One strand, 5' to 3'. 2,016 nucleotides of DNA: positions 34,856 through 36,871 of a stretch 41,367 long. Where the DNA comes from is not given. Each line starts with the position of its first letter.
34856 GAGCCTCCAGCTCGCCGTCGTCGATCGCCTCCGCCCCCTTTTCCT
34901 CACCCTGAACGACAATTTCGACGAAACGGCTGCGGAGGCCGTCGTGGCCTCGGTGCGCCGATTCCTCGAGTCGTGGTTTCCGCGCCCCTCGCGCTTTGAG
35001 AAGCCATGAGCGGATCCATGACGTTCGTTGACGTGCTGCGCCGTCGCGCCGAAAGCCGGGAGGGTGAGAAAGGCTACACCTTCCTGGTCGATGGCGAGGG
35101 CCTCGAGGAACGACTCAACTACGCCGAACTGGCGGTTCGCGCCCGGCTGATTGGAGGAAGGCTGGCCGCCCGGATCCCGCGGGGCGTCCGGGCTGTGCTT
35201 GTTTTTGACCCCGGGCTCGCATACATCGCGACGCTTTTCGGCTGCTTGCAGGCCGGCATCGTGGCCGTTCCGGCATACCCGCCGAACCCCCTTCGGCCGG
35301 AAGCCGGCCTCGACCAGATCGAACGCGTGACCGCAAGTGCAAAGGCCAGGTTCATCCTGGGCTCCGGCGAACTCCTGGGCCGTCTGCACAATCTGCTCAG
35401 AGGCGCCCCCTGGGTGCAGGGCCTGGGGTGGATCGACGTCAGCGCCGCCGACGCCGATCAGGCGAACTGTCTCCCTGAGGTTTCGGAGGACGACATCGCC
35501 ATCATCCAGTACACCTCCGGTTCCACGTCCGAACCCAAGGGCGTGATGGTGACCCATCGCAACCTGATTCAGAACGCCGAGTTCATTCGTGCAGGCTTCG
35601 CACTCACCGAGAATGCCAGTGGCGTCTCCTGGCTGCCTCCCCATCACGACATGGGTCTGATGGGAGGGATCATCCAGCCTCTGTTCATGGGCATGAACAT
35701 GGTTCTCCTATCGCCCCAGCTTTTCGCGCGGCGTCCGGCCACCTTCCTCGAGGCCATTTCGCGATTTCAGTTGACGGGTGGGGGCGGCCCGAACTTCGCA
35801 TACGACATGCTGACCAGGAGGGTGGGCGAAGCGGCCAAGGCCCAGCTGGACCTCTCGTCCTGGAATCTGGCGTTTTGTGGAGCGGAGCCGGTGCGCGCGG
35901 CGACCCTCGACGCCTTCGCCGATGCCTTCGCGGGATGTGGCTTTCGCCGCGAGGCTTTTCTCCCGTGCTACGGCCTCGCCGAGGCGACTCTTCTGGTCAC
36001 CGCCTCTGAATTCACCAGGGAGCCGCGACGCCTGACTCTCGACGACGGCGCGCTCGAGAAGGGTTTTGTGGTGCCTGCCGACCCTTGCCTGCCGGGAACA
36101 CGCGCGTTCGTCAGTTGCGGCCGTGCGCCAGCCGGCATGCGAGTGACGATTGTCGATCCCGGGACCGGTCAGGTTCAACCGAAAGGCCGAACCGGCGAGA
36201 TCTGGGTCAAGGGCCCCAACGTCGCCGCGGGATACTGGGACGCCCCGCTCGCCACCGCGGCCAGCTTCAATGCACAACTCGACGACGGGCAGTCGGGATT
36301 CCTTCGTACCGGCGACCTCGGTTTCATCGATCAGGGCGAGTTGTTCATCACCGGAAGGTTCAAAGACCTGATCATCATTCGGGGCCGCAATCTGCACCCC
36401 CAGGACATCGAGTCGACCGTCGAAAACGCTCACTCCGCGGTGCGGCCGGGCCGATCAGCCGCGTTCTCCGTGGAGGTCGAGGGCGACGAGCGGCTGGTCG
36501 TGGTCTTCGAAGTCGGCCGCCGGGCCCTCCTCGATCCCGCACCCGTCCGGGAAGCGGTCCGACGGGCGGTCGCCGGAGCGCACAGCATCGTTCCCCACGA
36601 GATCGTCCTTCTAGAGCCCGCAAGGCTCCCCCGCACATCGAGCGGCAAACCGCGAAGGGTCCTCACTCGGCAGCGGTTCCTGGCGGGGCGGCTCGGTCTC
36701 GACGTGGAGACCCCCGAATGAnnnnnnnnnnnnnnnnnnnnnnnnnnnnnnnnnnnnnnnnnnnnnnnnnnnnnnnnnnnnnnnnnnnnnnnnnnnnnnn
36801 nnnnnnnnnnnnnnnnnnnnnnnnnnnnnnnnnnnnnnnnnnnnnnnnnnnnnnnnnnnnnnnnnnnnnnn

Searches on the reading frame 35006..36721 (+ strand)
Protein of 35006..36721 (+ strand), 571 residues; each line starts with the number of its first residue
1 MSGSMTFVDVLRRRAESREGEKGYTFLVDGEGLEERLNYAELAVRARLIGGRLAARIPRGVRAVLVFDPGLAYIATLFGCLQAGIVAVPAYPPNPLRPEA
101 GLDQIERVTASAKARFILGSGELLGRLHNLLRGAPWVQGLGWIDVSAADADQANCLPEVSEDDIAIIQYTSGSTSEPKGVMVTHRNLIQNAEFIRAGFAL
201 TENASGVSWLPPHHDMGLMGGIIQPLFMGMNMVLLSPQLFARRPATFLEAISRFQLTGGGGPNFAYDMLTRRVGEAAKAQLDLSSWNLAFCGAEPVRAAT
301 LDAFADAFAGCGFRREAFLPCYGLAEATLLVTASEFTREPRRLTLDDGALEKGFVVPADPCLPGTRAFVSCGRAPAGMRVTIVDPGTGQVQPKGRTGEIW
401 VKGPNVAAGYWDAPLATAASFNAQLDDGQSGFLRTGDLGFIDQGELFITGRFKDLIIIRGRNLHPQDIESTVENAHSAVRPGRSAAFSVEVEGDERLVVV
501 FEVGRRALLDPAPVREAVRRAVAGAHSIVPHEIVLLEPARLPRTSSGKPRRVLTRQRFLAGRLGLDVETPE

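Call 5: search_protein_families(library=pfam, proteins=[window:35006-36721:+], max_evalue=0.01)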
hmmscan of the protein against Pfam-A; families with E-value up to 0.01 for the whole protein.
window:35006-36721:+ (571 aa): 2 families
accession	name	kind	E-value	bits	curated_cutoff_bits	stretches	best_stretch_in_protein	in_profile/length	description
PF00501.34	AMP-binding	-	2.5e-63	214.6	29.9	1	20-411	7-384/384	AMP-binding enzyme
PF23024.1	AMP-dom_DIP2-like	-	2e-07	31.5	27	1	454-563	2-105/110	Disco-interacting protein 2-like, AMP domain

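Call 6: search_protein_families(library=ncbifam, proteins=[window:35006-36721:+], max_evalue=0.001)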
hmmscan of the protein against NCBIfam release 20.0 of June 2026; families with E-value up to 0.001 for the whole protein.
window:35006-36721:+ (571 aa): 104 families (the best 25 are shown)
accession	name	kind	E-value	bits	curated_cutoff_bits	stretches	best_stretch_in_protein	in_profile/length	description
NF004282.0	PRK05691.1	subfamily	2.1e-156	521.9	4090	1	5-563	9-563/4334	non-ribosomal peptide synthase/polyketide synthase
NF006624.1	PRK09192.1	subfamily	1e-117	393.9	600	1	19-562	27-564/567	fatty acyl-AMP ligase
NF004509.1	PRK05850.1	subfamily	5e-116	388.3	775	1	6-558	4-568/578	fatty-acid--AMP ligase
NF009124.0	PRK12476.1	subfamily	1.1e-106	357.4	922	1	10-564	39-610/612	fatty acyl-AMP ligase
NF038339.3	FAAL_FadD32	equivalog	4e-104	348.9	975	2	4-490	17-519/625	long-chain-fatty-acid--AMP ligase FadD32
NF038337.1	FAAL_FadD21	exception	1.1e-100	337.9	1100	1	7-558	6-569/579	fatty-acid--AMP ligase FAAL21/FadD21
NF040633.1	FadD32_Coryne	exception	4.4e-98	329.1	875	1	158-558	197-612/614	FadD32-like long-chain-fatty-acid--AMP ligase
NF005850.0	PRK07768.1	subfamily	8.1e-97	324.7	572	1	138-558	128-543/545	long-chain-fatty-acid--CoA ligase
NF038338.1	FAAL_FadD28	exception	1e-80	271.8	1100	1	25-555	24-567/580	fatty-acid--AMP ligase FAAL28/FadD28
NF004510.0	PRK05851.1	equivalog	1.4e-64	218.1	621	1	35-558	30-520/525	long-chain-fatty acid--ACP ligase MbtM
NF004837.0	PRK06187.1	subfamily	4.2e-51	173.8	476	1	37-560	34-524/531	long-chain-fatty-acid--CoA ligase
TIGR01733.1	AA-adenyl-dom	subfamily_domain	1.2e-45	156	317.4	1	39-480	2-405/409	amino acid adenylation domain-containing protein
NF005702.0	PRK07514.1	subfamily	2.6e-41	141.5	558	1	141-558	136-500/506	malonyl-CoA synthase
NF006181.0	PRK08314.1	subfamily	1.3e-38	132.6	705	2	379-548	381-544/563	long-chain-fatty-acid--CoA ligase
NF004114.0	PRK05605.1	equivalog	1.8e-36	125.7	766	2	379-558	401-569/575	long-chain-fatty-acid--CoA ligase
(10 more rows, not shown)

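Call 79: search_solved_structures(query=window:35006-36721:+, max_evalue=1e-20)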
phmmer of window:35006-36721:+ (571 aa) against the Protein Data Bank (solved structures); distinct sequences matched with E-value up to 1e-20: 37.
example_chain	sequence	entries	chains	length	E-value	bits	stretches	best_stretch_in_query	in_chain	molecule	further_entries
7r7g_A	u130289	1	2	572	1.2e-145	489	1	6-565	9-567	Polyketide synthase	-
7r7f_A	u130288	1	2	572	2.4e-145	488.1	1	6-565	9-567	Polyketide synthase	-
7r7e_A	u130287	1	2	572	3.1e-145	487.7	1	6-565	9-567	Polyketide synthase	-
3kxw_A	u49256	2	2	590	1.9e-113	382.8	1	6-560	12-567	Saframycin Mx1 synthetase B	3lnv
8hd4_A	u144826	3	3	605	6.7e-87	295.1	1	27-552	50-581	Long-chain-fatty-acid--AMP ligase FadD23 | Fatty-acid-CoA ligase FadD23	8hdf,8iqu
5d6j_A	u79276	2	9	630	4.6e-83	282.5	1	12-490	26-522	Acyl-CoA synthase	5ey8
5icr_A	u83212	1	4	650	5.3e-83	282.3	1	12-490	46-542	Acyl-CoA synthase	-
3pbk_A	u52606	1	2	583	7.1e-75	255.5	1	9-559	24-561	Fatty Acyl-Adenylate Ligase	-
5hm3_A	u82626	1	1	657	7.4e-74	252.1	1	25-570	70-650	Long-chain-fatty-acid--AMP ligase FadD32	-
5ey9_A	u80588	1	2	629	1.4e-73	251.2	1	25-570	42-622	Long-chain-fatty-acid--AMP ligase FadD32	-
7wua_A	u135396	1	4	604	3.2e-73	250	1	32-556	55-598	Acyl-CoA synthase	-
8hcz_A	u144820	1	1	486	2e-68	234.2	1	27-456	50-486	Long-chain-fatty-acid--AMP ligase FadD23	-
5d6n_A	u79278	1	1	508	3.5e-63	216.9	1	12-451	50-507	Acyl-CoA synthase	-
3e53_A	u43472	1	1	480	4e-58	200.1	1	18-451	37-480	FATTY-ACID-CoA LIGASE FADD28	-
3t5a_A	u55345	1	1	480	4.6e-57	196.6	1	18-451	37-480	Long-chain-fatty-acid--AMP ligase FadD28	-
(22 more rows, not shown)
